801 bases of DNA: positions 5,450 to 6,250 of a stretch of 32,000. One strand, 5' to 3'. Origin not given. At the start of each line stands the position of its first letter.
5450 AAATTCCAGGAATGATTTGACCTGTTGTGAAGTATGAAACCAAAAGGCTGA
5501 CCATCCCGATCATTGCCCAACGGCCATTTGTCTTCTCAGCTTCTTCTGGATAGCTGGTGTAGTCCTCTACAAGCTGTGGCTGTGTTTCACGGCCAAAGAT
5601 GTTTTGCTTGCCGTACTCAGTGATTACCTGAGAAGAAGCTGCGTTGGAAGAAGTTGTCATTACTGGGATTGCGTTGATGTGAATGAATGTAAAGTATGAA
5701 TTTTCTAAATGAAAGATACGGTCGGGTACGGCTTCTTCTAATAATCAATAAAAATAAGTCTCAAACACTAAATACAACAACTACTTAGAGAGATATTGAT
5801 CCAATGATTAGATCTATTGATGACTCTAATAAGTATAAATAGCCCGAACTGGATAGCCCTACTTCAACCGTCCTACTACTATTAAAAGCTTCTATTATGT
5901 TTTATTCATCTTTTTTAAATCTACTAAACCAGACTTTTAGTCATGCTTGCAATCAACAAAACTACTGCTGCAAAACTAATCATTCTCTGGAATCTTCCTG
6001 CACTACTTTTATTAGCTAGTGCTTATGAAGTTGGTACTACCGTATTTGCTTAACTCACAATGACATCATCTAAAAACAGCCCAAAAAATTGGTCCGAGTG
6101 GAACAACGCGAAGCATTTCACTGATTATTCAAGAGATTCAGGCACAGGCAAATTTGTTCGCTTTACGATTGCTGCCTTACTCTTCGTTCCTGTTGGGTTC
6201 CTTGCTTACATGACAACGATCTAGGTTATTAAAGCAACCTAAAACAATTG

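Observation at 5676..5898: Conserved promoter-proximal motif shared by a micro-ORF family and the hli operon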

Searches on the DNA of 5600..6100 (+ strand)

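Call 9: search_dna_similar(query=window:5600-6100:+, collection=phages, mode=distant)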
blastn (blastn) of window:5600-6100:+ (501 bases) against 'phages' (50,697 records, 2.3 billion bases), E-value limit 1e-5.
No match.
